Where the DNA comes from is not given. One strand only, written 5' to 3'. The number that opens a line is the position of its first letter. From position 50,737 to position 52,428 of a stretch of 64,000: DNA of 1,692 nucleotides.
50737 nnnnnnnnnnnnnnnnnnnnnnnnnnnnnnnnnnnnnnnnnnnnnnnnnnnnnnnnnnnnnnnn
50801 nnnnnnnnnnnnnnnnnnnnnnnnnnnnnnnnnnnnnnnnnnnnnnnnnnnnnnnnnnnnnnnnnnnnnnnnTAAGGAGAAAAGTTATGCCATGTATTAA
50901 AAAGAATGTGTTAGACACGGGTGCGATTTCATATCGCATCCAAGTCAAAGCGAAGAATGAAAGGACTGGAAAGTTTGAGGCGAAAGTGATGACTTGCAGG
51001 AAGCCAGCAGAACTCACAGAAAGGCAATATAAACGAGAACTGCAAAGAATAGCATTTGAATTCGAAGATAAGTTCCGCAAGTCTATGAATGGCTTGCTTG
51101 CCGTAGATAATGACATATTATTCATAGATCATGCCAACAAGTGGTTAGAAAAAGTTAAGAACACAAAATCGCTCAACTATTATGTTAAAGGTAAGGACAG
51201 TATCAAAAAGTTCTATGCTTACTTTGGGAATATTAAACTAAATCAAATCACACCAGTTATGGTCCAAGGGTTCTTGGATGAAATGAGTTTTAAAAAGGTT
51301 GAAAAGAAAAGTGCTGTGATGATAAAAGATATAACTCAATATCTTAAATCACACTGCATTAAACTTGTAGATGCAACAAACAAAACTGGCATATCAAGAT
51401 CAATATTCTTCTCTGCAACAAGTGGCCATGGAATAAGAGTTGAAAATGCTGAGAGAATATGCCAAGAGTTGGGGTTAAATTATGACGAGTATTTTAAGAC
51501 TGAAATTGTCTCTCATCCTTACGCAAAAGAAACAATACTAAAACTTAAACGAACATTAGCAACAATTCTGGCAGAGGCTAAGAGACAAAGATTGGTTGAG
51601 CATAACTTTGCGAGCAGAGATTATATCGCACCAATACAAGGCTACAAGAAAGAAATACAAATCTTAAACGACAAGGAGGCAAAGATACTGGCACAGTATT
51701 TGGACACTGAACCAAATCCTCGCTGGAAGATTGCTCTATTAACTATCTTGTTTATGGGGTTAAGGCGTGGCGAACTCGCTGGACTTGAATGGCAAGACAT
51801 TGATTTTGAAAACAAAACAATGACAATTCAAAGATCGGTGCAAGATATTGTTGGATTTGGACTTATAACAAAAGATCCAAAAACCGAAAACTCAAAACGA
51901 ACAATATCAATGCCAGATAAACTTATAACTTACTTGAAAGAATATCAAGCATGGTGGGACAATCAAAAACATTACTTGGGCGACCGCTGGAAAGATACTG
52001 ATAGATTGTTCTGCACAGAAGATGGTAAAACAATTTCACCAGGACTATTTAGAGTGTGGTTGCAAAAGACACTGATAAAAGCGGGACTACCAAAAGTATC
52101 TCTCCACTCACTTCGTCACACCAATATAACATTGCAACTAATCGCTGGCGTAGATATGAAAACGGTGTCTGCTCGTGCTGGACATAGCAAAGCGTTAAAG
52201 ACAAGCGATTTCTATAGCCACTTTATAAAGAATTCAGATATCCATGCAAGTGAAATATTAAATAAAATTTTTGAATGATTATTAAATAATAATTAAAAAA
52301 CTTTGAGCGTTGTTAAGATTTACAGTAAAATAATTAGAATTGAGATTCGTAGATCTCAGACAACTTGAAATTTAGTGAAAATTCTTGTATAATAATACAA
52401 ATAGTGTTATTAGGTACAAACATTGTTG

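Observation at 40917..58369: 17.4-kb composite island integrated in tRNA-Arg(CCT), bounded by an exact 45-bp direct repeat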

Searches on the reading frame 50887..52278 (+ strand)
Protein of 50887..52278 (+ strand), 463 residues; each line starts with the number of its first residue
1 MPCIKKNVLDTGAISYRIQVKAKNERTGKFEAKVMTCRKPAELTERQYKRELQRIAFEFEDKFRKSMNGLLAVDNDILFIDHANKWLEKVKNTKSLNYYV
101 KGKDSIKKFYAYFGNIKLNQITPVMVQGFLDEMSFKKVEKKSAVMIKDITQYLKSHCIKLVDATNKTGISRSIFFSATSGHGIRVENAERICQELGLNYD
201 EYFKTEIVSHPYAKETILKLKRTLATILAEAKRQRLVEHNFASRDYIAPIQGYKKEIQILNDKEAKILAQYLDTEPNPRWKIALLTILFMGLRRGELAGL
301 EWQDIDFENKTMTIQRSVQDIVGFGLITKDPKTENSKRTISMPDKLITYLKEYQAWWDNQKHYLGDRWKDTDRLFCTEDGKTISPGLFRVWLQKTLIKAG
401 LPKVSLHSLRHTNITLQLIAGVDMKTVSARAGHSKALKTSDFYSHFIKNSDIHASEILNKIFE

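Call 8: search_protein_families(library=pfam, proteins=[window:50887-52278:+], max_evalue=0.01)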
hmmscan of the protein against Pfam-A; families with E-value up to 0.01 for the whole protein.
window:50887-52278:+ (463 aa): 5 families
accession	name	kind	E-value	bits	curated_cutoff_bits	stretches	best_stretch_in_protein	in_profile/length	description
PF00589.27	Phage_integrase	-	1.2e-18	67.9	27.1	1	260-445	3-167/172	Phage integrase family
PF14659.12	Phage_int_SAM_3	-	7.1e-09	36.2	22.6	1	81-133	4-57/58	Phage integrase, N-terminal SAM-like domain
PF13102.12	Phage_int_SAM_5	-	5.6e-06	27.1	22.3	1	79-133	2-58/98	Phage integrase SAM-like domain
PF01591.24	6PF2K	-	0.0021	17.9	27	0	133-194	72-135/223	6-phosphofructo-2-kinase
PF02899.23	Phage_int_SAM_1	-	0.0042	17.8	22.3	0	90-143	13-65/83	Phage integrase, N-terminal SAM-like domain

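Call 11: search_protein_families(library=phrogs, proteins=[window:50887-52278:+], max_evalue=0.01)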
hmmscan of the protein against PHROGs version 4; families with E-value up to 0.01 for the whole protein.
window:50887-52278:+ (463 aa): 7 families
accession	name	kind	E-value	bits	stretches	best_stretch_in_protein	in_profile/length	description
phrog_1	-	integration and excision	4.4e-58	199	2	210-462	222-451/611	integrase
phrog_216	-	integration and excision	5.6e-34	118.6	1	220-459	18-237/301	integrase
phrog_7685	-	integration and excision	2.2e-17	64.4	1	325-462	116-239/240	integrase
phrog_34557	-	integration and excision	1e-05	26.3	1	284-441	4-162/183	integrase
phrog_23271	-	unknown function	0.0024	18.8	1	403-441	8-46/67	-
phrog_37709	-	unknown function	0.0027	18.7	1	250-316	51-113/116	-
phrog_26960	-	unknown function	0.0076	17.5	1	34-133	26-126/146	-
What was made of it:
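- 50887..52278 (+): Intact tyrosine integrase (463 aa). Pfam PF00589 and PF14659 (call 8). phrog_1 4e-58 (call 11).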

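Call 33: find_homologous_proteins(query=window:50887-52278:+, max_evalue=1e-20)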
Query window:50887-52278:+ (463 aa): 543 proteins with E <= 1e-20 among 7450 candidates; the best 120 are listed.
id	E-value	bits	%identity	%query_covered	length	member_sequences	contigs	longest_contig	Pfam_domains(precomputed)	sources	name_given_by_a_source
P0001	8.7e-298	1005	96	100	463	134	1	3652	PF14659.13,PF00589.28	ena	-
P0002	3.2e-281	951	89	100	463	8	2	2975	PF14659.13,PF00589.28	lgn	-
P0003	6.6e-253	857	80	100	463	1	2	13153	PF14659.13,PF13102.13,PF00589.28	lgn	-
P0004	6.9e-252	854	81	100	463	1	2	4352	PF14659.13,PF13102.13,PF00589.28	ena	-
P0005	2.5e-251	852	80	100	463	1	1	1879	PF14659.13,PF13102.13,PF00589.28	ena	-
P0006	7.0e-246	834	79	100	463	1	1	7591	PF14659.13,PF13102.13,PF00589.28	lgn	-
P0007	7.7e-246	834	80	100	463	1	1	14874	PF14659.13,PF13102.13,PF00589.28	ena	-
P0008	8.3e-246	834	80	100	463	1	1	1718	PF14659.13,PF13102.13,PF00589.28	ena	-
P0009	9.1e-246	834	80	100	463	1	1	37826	PF14659.13,PF13102.13,PF00589.28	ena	-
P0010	1.3e-245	833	79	100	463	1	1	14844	PF14659.13,PF13102.13,PF00589.28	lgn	-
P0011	1.4e-245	833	80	100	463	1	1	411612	PF14659.13,PF13102.13,PF00589.28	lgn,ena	-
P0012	1.5e-245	833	80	100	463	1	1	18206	PF14659.13,PF13102.13,PF00589.28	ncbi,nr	ncbi:MAG: site-specific integrase [Clostridia bacterium]|nr:site-specific integrase [Clostridia bact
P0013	2.0e-245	833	80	100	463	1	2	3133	PF14659.13,PF13102.13,PF00589.28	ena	-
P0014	2.3e-245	833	80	100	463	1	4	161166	PF14659.13,PF13102.13,PF00589.28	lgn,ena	-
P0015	2.4e-245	833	79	100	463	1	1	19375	PF14659.13,PF13102.13,PF00589.28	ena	-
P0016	2.5e-245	832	79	100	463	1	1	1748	PF14659.13,PF13102.13,PF00589.28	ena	-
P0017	2.6e-245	832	80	100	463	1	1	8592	PF14659.13,PF13102.13,PF00589.28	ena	-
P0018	2.9e-245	832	79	100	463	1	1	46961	PF14659.13,PF13102.13,PF00589.28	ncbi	-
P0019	3.0e-245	832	79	100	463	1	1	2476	PF14659.13,PF13102.13,PF00589.28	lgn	-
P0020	4.4e-245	832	79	100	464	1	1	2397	PF14659.13,PF13102.13,PF00589.28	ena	-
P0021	4.9e-245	832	79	100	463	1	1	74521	PF14659.13,PF13102.13,PF00589.28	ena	-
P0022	6.2e-245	831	79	100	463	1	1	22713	PF14659.13,PF13102.13,PF00589.28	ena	-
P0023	7.6e-245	831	79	100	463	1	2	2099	PF14659.13,PF13102.13,PF00589.28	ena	-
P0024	7.9e-245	831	79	100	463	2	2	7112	PF14659.13,PF13102.13,PF00589.28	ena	-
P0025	1.6e-244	830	79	100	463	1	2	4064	PF14659.13,PF13102.13,PF00589.28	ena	-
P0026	1.8e-244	830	79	100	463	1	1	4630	PF14659.13,PF13102.13,PF00589.28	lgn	-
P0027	1.9e-244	830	79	100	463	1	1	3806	PF14659.13,PF13102.13,PF00589.28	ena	-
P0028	2.1e-244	829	79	100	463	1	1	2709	PF14659.13,PF13102.13,PF00589.28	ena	-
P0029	2.8e-244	829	79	100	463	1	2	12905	PF14659.13,PF13102.13,PF00589.28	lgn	-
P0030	4.2e-244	828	79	100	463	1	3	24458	PF14659.13,PF13102.13,PF00589.28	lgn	-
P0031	6.4e-244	828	79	100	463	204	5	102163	PF14659.13,PF13102.13,PF00589.28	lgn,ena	-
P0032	1.1e-243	827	79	100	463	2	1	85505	PF14659.13,PF13102.13,PF00589.28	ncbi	-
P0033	1.5e-243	827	79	100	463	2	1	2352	PF14659.13,PF13102.13,PF00589.28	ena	-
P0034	2.1e-243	826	79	100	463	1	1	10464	PF14659.13,PF13102.13,PF00589.28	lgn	-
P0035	3.6e-243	825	79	100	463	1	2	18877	PF14659.13,PF13102.13,PF00589.28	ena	-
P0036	3.9e-243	825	79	100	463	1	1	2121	PF14659.13,PF13102.13,PF00589.28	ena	-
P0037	4.1e-243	825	79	100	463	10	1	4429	PF14659.13,PF13102.13,PF00589.28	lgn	-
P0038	4.2e-243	825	79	100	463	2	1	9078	PF14659.13,PF13102.13,PF00589.28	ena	-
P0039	4.5e-243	825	79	100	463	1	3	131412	PF14659.13,PF13102.13,PF00589.28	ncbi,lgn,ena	-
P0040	5.6e-243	825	79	100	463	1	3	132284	PF14659.13,PF13102.13,PF00589.28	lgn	-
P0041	5.9e-243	825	79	100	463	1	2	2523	PF14659.13,PF13102.13,PF00589.28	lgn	-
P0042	7.9e-243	824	79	100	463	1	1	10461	PF14659.13,PF13102.13,PF00589.28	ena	-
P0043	8.5e-243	824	79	100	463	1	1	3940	PF14659.13,PF13102.13,PF00589.28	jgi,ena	-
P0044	8.7e-243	824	79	100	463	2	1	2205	PF14659.13,PF13102.13,PF00589.28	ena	-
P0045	1.6e-242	823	79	100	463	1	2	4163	PF14659.13,PF13102.13,PF00589.28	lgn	-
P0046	1.6e-242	823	79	100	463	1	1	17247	PF14659.13,PF13102.13,PF00589.28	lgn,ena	-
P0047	1.9e-242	823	79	100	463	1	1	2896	PF14659.13,PF13102.13,PF00589.28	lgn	-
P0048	2.2e-242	823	80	99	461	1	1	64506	PF14659.13,PF13102.13,PF00589.28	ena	-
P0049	2.3e-242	823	79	100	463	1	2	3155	PF14659.13,PF13102.13,PF00589.28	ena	-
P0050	4.1e-242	822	78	100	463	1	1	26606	PF14659.13,PF13102.13,PF00589.28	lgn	-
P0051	4.8e-242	822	79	100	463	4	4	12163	PF14659.13,PF13102.13,PF00589.28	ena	-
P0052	6.2e-242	821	78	100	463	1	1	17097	PF14659.13,PF13102.13,PF00589.28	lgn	-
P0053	3.9e-241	819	78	100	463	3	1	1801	PF14659.13,PF13102.13,PF00589.28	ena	-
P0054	2.3e-240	816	78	100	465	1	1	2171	PF14659.13,PF00589.28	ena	-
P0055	2.8e-240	816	78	100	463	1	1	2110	PF14659.13,PF13102.13,PF00589.28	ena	-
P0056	3.1e-240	816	78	100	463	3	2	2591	PF14659.13,PF13102.13,PF00589.28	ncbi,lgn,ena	-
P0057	4.7e-240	815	77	100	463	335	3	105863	PF14659.13,PF00589.28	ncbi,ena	-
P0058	1.0e-237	807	77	100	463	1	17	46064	PF14659.13,PF13102.13,PF00589.28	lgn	-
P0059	7.5e-237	805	77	100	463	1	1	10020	PF14659.13,PF13102.13,PF00589.28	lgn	-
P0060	4.6e-236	802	77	100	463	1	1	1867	PF14659.13,PF13102.13,PF00589.28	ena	-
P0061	2.5e-234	796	79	97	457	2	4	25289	PF14659.13,PF13102.13,PF00589.28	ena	-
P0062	5.3e-226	769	73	100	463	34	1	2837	PF14659.13,PF13102.13,PF00589.28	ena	-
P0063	2.0e-225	767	73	100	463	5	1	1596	PF14659.13,PF13102.13,PF00589.28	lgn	-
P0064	8.3e-223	758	77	93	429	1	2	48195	PF14659.13,PF00589.28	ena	-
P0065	2.2e-213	727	68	100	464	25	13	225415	PF14659.13,PF13102.13,PF00589.28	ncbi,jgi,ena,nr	ncbi:MAG: site-specific integrase [Clostridiales bacterium]|nr:site-specific integrase [Clostridiale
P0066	3.9e-211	720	75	89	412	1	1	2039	PF14659.13,PF13102.13,PF00589.28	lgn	-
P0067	2.3e-208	711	67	100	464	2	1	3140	PF13102.13,PF00589.28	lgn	-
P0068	5.5e-208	709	68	100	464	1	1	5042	PF14659.13,PF00589.28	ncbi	-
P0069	2.1e-205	701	66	100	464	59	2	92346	PF14659.13,PF00589.28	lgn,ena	-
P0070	2.6e-205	701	67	100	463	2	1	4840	PF14659.13,PF01381.29,PF13102.13,PF00589.28,PF13443.13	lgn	-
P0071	5.2e-204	696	82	81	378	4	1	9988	PF00589.28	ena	-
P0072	4.9e-197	673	64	100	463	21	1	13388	PF14659.13,PF13102.13,PF00589.28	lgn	-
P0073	2.0e-194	665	88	73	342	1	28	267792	PF00589.28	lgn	-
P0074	6.9e-189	646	63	100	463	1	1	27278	PF14659.13,PF13102.13,PF00589.28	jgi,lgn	-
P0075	4.3e-187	641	73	59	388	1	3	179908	PF14659.13,PF13102.13,PF00589.28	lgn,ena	-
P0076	1.1e-181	623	82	73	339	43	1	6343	PF00589.28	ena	-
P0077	3.2e-180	618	80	74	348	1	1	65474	PF00589.28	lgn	-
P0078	2.9e-179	615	74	79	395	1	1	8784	PF14659.13,PF13102.13,PF00589.28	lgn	-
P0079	1.1e-176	606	80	73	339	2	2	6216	PF00589.28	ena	-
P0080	4.4e-166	571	79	70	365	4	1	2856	PF00589.28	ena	-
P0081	1.4e-165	570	57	100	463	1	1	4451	PF14659.13,PF00589.28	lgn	-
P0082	1.8e-158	546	54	100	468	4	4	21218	PF14659.13,PF13102.13,PF00589.28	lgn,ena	-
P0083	2.2e-158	546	54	100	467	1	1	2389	PF14659.13,PF00589.28,PF13443.13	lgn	-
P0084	1.0e-156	540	72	72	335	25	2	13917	PF14659.13,PF13102.13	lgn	-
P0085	8.3e-154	531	53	100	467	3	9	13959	PF14659.13,PF00589.28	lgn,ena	-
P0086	1.2e-152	527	53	100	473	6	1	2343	PF14659.13,PF13102.13,PF00589.28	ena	-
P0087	2.0e-152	526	51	100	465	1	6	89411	PF14659.13,PF00589.28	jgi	-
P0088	5.1e-152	525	54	100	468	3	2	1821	PF14659.13,PF00589.28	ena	-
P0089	1.8e-150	520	51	100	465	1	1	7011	PF14659.13,PF00589.28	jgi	jgi:integrase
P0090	5.0e-150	518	55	100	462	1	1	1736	PF13102.13,PF00589.28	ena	-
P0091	2.0e-149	516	51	100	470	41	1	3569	PF14659.13,PF13102.13,PF00589.28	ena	-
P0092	4.9e-149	515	52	100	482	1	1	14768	PF14659.13,PF00589.28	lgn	-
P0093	5.5e-149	515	53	100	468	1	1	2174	PF00589.28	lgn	-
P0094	7.2e-147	508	52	100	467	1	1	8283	PF14659.13,PF00589.28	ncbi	-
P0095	1.3e-146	507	53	100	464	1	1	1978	PF00589.28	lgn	-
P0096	2.8e-146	506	52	100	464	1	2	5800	PF14659.13,PF00589.28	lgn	-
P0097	9.8e-146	504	56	91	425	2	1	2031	PF14659.13,PF13102.13,PF00589.28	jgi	jgi:integrase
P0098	8.6e-145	501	88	55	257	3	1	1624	PF00589.28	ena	-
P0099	5.4e-144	499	51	100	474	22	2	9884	PF14659.13,PF13102.13,PF00589.28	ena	-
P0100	4.8e-137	476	51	100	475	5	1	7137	PF13102.13,PF00589.28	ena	-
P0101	1.2e-136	474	57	83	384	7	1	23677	PF14659.13,PF00589.28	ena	-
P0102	3.7e-136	473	52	89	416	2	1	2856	PF14659.13,PF01381.29,PF00589.28,PF13443.13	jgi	-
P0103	7.9e-136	472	50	100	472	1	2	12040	PF14659.13,PF00589.28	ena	-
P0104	7.1e-135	468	50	100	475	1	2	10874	PF14659.13,PF13102.13,PF00589.28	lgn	-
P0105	7.2e-135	468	49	100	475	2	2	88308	PF13102.13,PF00589.28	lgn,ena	-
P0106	1.1e-134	468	66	70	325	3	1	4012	PF14659.13,PF00589.28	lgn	-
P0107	2.6e-134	467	50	100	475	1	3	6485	PF14659.13,PF13102.13,PF00589.28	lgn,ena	-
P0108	6.7e-134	465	49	100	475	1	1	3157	PF14659.13,PF13102.13,PF00589.28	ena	-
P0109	7.9e-134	465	48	100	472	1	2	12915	PF14659.13,PF13102.13,PF00589.28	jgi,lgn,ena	-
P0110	9.2e-134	465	48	100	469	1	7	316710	PF14659.13,PF13102.13,PF00589.28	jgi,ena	-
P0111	9.2e-134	465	50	100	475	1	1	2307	PF14659.13,PF13102.13,PF00589.28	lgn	-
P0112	1.2e-133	464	49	100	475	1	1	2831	PF14659.13,PF13102.13,PF00589.28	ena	-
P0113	1.5e-133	464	49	100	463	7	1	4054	PF13102.13,PF00589.28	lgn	-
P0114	1.7e-133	464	49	100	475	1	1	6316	PF14659.13,PF13102.13,PF00589.28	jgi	-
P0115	2.3e-133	463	50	100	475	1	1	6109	PF14659.13,PF13102.13,PF00589.28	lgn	-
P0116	4.5e-133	463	49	100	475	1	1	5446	PF14659.13,PF13102.13,PF00589.28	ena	-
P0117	5.8e-133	462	50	100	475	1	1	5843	PF14659.13,PF13102.13,PF00589.28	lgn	-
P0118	1.7e-132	461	48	100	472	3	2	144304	PF14659.13,PF13102.13,PF00589.28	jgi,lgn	-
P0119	9.9e-132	458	49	100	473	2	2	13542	PF14659.13,PF13102.13,PF00589.28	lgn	-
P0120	1.1e-131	458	50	100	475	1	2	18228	PF13102.13,PF00589.28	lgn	-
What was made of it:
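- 50887..52278 (+): 543 homologues, many at 77-96% identity (call 33).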

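Call 34: find_encoding_contigs(protein=P0001, flank=10000, max_places=4)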
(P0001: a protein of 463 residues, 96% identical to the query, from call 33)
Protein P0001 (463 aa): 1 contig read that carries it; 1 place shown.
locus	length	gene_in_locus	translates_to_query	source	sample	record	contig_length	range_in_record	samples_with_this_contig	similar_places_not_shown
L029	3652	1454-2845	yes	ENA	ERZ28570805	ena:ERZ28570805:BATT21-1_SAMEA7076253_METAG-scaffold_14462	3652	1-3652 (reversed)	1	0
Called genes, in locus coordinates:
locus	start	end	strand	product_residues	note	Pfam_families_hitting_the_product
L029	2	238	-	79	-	?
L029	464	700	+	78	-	-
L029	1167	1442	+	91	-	-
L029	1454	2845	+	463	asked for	PF14659:Phage_int_SAM_3, PF00589:Phage_integrase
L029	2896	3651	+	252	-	?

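Call 35: find_encoding_contigs(protein=P0011, flank=10000, max_places=3)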
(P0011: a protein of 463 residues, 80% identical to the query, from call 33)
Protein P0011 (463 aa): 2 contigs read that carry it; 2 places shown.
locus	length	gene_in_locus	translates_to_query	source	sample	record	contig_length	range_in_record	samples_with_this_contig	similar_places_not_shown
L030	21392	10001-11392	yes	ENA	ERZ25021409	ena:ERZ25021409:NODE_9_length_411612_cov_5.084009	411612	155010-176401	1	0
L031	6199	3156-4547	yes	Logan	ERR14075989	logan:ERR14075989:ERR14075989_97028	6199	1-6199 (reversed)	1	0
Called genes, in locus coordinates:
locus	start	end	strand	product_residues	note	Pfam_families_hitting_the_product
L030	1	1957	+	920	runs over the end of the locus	PF04313:HSDR_N, PF00270:DEAD, PF04851:ResIII, PF18766:SWI2_SNF2, PF22679:T1R_D3-like, PF12008:EcoR124_C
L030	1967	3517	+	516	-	PF12161:HsdM_N, PF02384:N6_Mtase, PF07669:Eco57I (weak)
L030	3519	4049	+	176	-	PF18735:HEPN_RiboL-PSP (faint)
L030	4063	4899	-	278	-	PF13495:Phage_int_SAM_4 (weak), PF00589:Phage_integrase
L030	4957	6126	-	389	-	PF01420:Methylase_S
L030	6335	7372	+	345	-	PF01420:Methylase_S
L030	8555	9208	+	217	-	-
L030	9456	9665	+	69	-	-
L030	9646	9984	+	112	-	-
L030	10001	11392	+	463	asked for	PF13102:Phage_int_SAM_5 (faint), PF14659:Phage_int_SAM_3, PF00589:Phage_integrase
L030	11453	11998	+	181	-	PF28043:KwaA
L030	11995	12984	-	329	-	-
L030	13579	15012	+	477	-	-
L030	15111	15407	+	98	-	-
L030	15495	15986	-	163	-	PF13248:Zn_ribbon_3 (weak), PF24460:DUF7575 (weak), PF12773:DZR, PF13240:Zn_Ribbon_1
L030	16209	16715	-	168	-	-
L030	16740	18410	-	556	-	PF00749:tRNA-synt_1c, PF19269:Anticodon_2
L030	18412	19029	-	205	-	-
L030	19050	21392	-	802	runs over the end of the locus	PF00133:tRNA-synt_1, PF09334:tRNA-synt_1g, PF13603:tRNA-synt_1_2, PF00133:tRNA-synt_1, PF08264:Anticodon_1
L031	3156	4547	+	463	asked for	PF13102:Phage_int_SAM_5 (faint), PF14659:Phage_int_SAM_3, PF00589:Phage_integrase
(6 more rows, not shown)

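Call 36: find_encoding_contigs(protein=P0014, flank=10000, max_places=4)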
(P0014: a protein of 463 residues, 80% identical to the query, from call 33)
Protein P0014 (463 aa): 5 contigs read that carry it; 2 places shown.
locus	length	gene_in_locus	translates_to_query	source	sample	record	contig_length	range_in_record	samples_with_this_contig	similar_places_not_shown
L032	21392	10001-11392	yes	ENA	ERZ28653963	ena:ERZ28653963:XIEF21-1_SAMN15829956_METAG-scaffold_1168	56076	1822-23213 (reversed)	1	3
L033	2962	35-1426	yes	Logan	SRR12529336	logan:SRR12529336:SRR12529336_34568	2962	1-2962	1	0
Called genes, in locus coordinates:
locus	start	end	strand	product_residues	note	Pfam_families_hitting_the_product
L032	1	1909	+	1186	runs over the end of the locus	PF05729:NACHT (faint)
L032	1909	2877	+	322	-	PF00069:Pkinase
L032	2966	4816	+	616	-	PF02562:PhoH (faint), PF04851:ResIII (faint), PF25199:nSTAND_NTPase5 (weak), PF09848:SLFN-g3_helicase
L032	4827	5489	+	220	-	-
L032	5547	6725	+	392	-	PF00145:DNA_methylase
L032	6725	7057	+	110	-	PF04266:ASCH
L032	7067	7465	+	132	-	-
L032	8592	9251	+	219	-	-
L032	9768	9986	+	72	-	-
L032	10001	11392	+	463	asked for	PF13102:Phage_int_SAM_5 (faint), PF14659:Phage_int_SAM_3, PF00589:Phage_integrase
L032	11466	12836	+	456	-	-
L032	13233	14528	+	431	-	PF08010:Phage_30_3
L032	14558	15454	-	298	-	PF11899:DUF3419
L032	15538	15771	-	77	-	-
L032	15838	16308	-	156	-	PF12671:Amidase_6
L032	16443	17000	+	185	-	-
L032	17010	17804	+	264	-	PF00106:adh_short, PF08659:KR, PF13561:adh_short_C2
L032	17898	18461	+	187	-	-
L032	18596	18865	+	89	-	-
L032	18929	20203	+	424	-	-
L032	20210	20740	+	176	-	PF10386:DUF2441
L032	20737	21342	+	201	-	PF10386:DUF2441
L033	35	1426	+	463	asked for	PF13102:Phage_int_SAM_5 (faint), PF14659:Phage_int_SAM_3, PF00589:Phage_integrase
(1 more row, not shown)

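Call 45: find_encoding_contigs(protein=P0057, flank=10000, max_places=3)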
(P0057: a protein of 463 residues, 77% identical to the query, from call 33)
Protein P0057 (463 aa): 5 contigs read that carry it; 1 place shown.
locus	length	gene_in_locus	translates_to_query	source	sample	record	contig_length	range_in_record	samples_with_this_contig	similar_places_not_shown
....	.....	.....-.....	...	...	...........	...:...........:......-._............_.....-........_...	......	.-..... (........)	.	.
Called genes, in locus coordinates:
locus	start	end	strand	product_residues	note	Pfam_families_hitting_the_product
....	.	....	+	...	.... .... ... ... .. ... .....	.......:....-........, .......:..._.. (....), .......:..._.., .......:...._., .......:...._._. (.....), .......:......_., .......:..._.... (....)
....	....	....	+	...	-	-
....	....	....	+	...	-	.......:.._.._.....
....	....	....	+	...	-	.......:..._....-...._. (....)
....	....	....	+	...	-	-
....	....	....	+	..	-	-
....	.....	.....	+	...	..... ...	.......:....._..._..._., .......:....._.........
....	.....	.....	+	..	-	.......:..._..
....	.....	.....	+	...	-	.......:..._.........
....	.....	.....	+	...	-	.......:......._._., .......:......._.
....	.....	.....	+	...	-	-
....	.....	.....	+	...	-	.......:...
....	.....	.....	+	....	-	?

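Call 46: find_encoding_contigs(protein=P0039, flank=10000, max_places=3)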
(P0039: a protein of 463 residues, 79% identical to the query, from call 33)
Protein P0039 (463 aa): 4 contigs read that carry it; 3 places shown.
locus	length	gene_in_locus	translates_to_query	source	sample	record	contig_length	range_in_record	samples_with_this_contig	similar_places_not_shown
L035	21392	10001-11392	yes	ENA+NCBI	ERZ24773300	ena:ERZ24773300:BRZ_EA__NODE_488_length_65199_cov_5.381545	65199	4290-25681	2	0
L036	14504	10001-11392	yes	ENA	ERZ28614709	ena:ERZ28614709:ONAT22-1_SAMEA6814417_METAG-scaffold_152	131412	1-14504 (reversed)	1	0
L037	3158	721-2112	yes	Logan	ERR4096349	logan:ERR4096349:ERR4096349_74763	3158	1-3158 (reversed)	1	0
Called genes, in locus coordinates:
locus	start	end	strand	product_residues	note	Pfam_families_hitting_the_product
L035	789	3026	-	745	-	PF14072:DndB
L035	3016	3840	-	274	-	PF02086:MethyltransfD12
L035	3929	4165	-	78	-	-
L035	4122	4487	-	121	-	-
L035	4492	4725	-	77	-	-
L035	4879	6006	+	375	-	PF01381:HTH_3, PF00145:DNA_methylase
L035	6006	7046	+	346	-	-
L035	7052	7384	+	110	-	PF04266:ASCH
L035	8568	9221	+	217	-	-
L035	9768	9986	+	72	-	-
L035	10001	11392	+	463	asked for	PF13102:Phage_int_SAM_5 (faint), PF14659:Phage_int_SAM_3, PF00589:Phage_integrase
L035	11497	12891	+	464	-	PF02463:SMC_N, PF13304:AAA_21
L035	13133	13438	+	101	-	PF13031:DUF3892 (weak)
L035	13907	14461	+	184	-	-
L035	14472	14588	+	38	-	-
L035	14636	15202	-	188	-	PF17032:Zn_ribbon_15 (faint), PF24463:DUF7577 (faint), PF12773:DZR, PF13240:Zn_Ribbon_1 (weak), PF13248:Zn_ribbon_3, PF13240:Zn_Ribbon_1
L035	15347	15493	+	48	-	-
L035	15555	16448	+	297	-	-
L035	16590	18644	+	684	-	PF00724:Oxidored_FMN, PF13434:Lys_Orn_oxgnase (faint), PF07992:Pyr_redox_2, PF00890:FAD_binding_2 (faint), PF01134:GIDA (faint), PF07992:Pyr_redox_2, PF13738:Pyr_redox_3, PF00070:Pyr_redox, +4 more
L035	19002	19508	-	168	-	PF07670:Gate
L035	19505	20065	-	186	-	PF07670:Gate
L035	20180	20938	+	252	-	PF01026:TatD_DNase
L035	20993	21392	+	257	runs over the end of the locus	PF00398:RrnaAD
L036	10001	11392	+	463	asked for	PF13102:Phage_int_SAM_5 (faint), PF14659:Phage_int_SAM_3, PF00589:Phage_integrase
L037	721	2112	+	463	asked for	PF13102:Phage_int_SAM_5 (faint), PF14659:Phage_int_SAM_3, PF00589:Phage_integrase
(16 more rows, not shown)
